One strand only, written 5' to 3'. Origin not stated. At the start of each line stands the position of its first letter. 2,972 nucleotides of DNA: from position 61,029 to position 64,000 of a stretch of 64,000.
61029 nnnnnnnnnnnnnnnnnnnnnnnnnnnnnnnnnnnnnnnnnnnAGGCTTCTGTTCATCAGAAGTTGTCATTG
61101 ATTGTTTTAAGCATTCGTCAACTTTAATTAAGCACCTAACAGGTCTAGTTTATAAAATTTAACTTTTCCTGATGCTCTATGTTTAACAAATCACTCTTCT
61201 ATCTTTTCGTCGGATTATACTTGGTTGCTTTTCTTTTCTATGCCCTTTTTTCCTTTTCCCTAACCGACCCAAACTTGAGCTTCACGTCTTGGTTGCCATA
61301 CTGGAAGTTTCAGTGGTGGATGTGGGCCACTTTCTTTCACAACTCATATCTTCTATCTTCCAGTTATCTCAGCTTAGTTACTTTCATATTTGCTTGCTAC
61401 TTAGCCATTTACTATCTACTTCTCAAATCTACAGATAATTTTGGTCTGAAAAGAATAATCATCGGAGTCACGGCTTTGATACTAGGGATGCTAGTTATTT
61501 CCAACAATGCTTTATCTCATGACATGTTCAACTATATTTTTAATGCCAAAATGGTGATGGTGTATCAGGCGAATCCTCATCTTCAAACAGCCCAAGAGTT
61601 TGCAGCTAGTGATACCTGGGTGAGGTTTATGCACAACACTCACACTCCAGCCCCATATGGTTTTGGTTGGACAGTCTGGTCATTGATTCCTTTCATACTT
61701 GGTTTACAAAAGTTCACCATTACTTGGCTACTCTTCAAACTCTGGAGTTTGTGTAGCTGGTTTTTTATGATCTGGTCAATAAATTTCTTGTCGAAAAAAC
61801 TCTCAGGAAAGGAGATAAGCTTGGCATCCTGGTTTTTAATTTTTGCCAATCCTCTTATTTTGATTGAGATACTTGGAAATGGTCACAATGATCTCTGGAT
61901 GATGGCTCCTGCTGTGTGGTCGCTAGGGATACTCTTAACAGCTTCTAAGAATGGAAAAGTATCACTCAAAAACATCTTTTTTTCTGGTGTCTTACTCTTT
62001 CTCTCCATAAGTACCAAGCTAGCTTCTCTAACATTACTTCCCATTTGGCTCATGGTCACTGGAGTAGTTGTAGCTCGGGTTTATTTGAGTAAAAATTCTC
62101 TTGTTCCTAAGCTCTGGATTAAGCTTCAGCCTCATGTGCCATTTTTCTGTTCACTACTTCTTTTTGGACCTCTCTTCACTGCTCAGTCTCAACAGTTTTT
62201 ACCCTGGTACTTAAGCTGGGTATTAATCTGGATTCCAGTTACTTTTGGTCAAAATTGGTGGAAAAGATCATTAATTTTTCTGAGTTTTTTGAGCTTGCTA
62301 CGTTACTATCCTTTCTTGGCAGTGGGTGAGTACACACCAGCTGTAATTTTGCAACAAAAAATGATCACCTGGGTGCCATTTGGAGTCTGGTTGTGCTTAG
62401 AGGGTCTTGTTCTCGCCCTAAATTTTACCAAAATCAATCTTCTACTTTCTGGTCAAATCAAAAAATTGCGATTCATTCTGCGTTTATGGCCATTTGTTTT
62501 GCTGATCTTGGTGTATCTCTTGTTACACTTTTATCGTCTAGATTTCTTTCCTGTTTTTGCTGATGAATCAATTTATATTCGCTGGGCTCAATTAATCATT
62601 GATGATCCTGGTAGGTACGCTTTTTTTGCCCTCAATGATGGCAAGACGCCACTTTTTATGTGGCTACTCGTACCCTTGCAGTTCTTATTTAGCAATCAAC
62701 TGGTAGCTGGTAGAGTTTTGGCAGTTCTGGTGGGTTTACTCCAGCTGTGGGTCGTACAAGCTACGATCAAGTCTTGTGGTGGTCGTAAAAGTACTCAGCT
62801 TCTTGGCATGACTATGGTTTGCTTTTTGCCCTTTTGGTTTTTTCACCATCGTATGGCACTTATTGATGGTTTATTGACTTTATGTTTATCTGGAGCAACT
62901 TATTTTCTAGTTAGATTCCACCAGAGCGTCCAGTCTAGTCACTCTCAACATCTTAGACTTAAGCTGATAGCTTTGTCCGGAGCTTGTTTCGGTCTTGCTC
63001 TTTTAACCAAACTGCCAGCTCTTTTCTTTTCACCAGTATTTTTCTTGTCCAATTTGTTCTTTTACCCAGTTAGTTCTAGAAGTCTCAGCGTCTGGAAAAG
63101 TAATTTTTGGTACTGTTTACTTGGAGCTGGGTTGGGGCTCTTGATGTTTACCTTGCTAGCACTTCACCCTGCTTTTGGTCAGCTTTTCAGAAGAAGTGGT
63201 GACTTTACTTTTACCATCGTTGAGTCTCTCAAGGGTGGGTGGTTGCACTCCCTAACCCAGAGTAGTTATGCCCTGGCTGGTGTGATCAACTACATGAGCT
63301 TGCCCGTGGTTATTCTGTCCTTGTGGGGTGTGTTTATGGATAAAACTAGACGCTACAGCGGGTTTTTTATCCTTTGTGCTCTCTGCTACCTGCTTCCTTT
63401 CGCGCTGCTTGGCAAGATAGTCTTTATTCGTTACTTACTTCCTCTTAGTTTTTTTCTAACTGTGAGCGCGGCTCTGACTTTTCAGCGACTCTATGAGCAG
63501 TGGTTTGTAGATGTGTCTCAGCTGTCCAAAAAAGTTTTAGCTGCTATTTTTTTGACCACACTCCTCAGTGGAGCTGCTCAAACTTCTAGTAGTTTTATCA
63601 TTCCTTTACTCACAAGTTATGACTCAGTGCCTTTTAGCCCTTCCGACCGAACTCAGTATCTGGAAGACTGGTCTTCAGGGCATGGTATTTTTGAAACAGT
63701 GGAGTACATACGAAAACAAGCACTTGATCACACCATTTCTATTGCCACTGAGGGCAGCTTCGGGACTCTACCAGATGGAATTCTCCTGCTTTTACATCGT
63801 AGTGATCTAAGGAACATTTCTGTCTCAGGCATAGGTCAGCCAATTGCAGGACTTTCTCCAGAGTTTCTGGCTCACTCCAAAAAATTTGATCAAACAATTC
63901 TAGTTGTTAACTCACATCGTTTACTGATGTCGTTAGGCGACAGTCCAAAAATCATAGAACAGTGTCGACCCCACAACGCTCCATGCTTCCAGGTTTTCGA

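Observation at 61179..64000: Single ORF of more than 940 aa that looks like two different GT-C modules fused in tandem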

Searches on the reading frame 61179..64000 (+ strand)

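Call 3: search_protein_families(library=pfam, proteins=[window:61179-64000:+], max_evalue=1)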
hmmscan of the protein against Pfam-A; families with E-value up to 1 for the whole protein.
window:61179-64000:+ (940 aa): 0 families

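Call 4: search_protein_families(library=ncbifam, proteins=[window:61179-64000:+], max_evalue=1)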
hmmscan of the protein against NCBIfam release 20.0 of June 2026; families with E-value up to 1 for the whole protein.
window:61179-64000:+ (940 aa): 1 family
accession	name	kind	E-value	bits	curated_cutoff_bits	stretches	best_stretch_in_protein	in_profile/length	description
NF046088.1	anchor_EppA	equivalog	0.061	13.7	90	0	787-807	7-27/58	EPS-associated small membrane protein EppA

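Call 6: find_homologous_proteins(query=window:61179-64000:+)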
Query window:61179-64000:+ (940 aa): 126 proteins with E <= 0.001 among 8000 candidates; the best 120 are listed.
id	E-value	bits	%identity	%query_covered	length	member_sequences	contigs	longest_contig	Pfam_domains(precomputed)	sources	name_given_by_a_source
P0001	0.0e+0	2077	100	99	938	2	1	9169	PF26314.1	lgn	-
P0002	1.1e-210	721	66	53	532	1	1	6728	PF02366.25,PF13231.13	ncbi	-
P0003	5.6e-142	493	42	76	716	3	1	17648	PF02366.25,PF26314.1,PF13231.13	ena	-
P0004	1.8e-137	478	48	53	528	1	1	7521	PF02366.25,PF13231.13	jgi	jgi:4-amino-4-deoxy-L-arabinose transferase-like glycosyltransferase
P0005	5.0e-130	454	46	54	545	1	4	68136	PF02366.25,PF13231.13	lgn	-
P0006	5.0e-129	450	47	53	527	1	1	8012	PF02366.25,PF13231.13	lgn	-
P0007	5.0e-126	440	46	53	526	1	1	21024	PF02366.25,PF13231.13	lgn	-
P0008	8.0e-125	436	43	53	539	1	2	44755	PF02366.25,PF13231.13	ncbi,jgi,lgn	ncbi:MAG: glycosyltransferase family 39 protein [Candidatus Woesebacteria bacterium]|jgi:4-amino-4-d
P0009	3.4e-124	434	43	54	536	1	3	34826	PF02366.25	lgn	-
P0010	3.4e-122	428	44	53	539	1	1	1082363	PF13231.13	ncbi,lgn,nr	ncbi:MAG: glycosyltransferase family 39 protein [Pseudomonadales bacterium]|nr:glycosyltransferase f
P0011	1.5e-121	426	46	54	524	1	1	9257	PF02366.25,PF13231.13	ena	-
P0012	5.7e-121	424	44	53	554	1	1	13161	PF02366.25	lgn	-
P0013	2.1e-120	422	45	53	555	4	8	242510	PF02366.25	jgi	jgi:hypothetical protein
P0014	2.8e-120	421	44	53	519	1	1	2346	PF02366.25,PF13231.13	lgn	-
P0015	9.2e-120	420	45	53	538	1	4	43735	PF02366.25,PF13231.13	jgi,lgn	-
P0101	3.3e-72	262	45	31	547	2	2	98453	PF26314.1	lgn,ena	-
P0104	4.4e-69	252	42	31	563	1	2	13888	PF26314.1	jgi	-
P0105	5.5e-69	252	41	33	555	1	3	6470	PF26314.1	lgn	-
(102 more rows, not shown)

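Call 9: find_encoding_contigs(protein=P0001, flank=6000, max_places=4)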
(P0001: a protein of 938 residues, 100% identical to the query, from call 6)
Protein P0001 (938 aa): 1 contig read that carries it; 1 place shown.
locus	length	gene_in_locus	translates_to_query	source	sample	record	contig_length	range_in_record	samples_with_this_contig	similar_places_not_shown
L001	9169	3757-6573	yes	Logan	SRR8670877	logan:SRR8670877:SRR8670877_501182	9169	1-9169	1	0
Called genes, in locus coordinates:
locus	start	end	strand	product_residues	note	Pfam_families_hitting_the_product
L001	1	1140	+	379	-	?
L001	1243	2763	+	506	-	PF13231:PMT_2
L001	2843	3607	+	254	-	PF00535:Glycos_transf_2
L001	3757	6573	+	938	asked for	PF26314:MptA_B_family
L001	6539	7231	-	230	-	PF00072:Response_reg, PF00486:Trans_reg_C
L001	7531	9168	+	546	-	?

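Call 10: find_encoding_contigs(protein=P0003, flank=8000, max_places=4)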
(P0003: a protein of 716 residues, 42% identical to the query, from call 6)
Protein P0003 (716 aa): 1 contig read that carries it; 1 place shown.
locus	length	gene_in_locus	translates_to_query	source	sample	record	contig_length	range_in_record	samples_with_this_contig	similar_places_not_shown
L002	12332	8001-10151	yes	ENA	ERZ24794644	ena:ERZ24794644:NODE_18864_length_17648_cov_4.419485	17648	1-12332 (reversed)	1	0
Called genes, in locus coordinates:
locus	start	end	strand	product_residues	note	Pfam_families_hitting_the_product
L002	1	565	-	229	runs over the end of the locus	PF01746:tRNA_m1G_MT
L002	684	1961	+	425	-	PF01210:NAD_Gly3P_dh_N (faint), PF03446:NAD_binding_2, PF03721:UDPG_MGDP_dh_N, PF00984:UDPG_MGDP_dh, PF03720:UDPG_MGDP_dh_C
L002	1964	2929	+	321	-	PF01073:3Beta_HSD, PF01370:Epimerase, PF02719:Polysacc_synt_2 (faint), PF04321:RmlD_sub_bind (weak), PF07993:NAD_binding_4 (faint), PF16363:GDP_Man_Dehyd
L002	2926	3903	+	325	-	PF01370:Epimerase, PF04321:RmlD_sub_bind, PF16363:GDP_Man_Dehyd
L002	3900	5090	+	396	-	PF00535:Glycos_transf_2, PF04138:GtrA_DPMS_TM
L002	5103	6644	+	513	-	PF13231:PMT_2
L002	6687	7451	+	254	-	PF00535:Glycos_transf_2, PF10111:Glyco_tranf_2_2 (faint)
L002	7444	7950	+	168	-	-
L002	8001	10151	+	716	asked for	PF26314:MptA_B_family, PF02366:PMT (weak), PF13231:PMT_2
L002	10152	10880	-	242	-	-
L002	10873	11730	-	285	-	PF01488:Shikimate_DH (weak), PF02737:3HCDH_N (faint), PF02826:2-Hacid_dh_C (weak), PF03446:NAD_binding_2, PF03807:F420_oxidored, PF07991:KARI_N (weak), PF14833:NAD_binding_11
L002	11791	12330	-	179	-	?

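Call 11: find_encoding_contigs(protein=P0101, flank=8000, max_places=4)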
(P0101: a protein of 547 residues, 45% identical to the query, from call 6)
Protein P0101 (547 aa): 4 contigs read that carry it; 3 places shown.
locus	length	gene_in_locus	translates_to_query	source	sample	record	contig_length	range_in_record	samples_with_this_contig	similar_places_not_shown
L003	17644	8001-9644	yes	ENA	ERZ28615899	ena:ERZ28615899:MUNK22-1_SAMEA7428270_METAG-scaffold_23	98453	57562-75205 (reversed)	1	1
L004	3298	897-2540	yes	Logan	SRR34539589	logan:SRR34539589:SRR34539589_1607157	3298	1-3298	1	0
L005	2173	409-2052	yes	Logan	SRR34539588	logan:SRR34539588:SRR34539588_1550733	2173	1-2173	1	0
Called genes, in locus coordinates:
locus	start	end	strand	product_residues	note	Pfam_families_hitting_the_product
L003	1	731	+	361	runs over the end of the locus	PF00768:Peptidase_S11, PF02113:Peptidase_S13 (weak), PF13354:Beta-lactamase2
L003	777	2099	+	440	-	PF03721:UDPG_MGDP_dh_N, PF00984:UDPG_MGDP_dh, PF03720:UDPG_MGDP_dh_C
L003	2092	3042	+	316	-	PF01370:Epimerase, PF02719:Polysacc_synt_2 (faint), PF04321:RmlD_sub_bind (weak), PF16363:GDP_Man_Dehyd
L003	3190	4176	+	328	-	PF01370:Epimerase, PF04321:RmlD_sub_bind, PF16363:GDP_Man_Dehyd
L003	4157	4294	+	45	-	-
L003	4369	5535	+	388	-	PF00535:Glycos_transf_2, PF04138:GtrA_DPMS_TM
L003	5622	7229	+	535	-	PF13231:PMT_2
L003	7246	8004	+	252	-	PF00535:Glycos_transf_2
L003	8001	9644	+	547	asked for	PF26314:MptA_B_family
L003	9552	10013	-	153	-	-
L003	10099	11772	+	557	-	-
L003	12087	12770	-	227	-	PF00072:Response_reg, PF00486:Trans_reg_C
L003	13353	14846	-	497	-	-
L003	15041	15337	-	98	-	-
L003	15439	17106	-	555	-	PF00343:Phosphorylase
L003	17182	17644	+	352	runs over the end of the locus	PF01791:DeoC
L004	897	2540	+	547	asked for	PF26314:MptA_B_family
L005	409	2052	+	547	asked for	PF26314:MptA_B_family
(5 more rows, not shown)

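Call 34: search_protein_representatives(protein=window:61179-64000:+)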
Query: 940 residues. Proteins with E-value up to 0.001 (for the whole library): 1993; up to 1e-10: 1003; up to 1e-30: 321. The best 150 are listed.
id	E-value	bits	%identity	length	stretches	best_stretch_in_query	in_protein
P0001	0.0e+00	2076.9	100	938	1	15-940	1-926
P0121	1.0e-137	477.4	57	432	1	3-408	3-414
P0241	1.0e-118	414.5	46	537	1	440-940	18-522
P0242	3.0e-115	403.0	44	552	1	439-940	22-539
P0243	1.0e-111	391.3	44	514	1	436-940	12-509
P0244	4.8e-111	389.1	43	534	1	436-940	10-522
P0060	7.0e-110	385.3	44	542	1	439-940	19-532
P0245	1.1e-109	384.6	46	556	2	594-940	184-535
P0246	1.9e-107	377.2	41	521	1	435-940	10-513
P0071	3.6e-107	376.3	42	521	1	435-939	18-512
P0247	9.8e-106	371.5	41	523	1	443-940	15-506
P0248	2.5e-105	370.2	44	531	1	437-940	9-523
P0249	9.1e-105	368.3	42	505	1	454-940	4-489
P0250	1.4e-104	367.7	43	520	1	438-939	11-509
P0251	3.8e-104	366.3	42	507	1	438-938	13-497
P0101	1.0e-72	262.2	49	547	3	91-354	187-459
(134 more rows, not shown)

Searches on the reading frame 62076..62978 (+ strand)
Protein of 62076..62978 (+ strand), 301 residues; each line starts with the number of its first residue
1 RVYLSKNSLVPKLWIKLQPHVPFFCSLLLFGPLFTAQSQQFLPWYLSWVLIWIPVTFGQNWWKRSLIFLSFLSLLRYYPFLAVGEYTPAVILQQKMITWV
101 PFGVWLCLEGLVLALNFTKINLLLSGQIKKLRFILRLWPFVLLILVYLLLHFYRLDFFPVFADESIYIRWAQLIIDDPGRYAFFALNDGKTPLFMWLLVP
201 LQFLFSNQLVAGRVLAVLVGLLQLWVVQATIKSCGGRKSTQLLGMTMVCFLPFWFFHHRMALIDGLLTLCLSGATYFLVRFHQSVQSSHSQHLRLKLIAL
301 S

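Call 57: find_homologous_proteins(query=window:62076-62978:+, max_evalue=1e-10)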
Query window:62076-62978:+ (301 aa): 398 proteins with E <= 1e-10 among 8000 candidates; the best 120 are listed.
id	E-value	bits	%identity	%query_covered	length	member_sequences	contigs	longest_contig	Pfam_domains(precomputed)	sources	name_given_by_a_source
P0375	3.0e-48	183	57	51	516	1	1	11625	PF02366.25,PF13231.13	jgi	-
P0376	4.5e-48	183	58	51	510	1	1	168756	PF02366.25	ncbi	-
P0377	6.9e-48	182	59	48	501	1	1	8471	PF13231.13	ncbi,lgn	-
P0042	2.9e-47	180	55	53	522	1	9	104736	PF02366.25,PF13231.13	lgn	-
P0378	6.5e-47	179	55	51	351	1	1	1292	PF02366.25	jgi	jgi:4-amino-4-deoxy-L-arabinose transferase-like glycosyltransferase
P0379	8.2e-47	178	53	51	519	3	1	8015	PF02366.25,PF13231.13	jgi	jgi:4-amino-4-deoxy-L-arabinose transferase-like glycosyltransferase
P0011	1.0e-46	178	60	46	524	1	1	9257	PF02366.25,PF13231.13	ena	-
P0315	1.4e-46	178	57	47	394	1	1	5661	PF02366.25,PF13231.13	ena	-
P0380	1.7e-46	177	63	47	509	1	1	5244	PF13231.13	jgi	jgi:4-amino-4-deoxy-L-arabinose transferase-like glycosyltransferase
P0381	2.7e-46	177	67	43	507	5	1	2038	PF13231.13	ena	-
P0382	3.9e-46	176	66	43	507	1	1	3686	PF13231.13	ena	-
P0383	6.0e-46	176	56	48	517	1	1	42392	PF02366.25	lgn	-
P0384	7.2e-46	175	60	47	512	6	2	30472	PF02366.25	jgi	-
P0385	8.3e-46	175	60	49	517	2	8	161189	PF02366.25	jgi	-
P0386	9.5e-46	175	59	46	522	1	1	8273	PF02366.25,PF13231.13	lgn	-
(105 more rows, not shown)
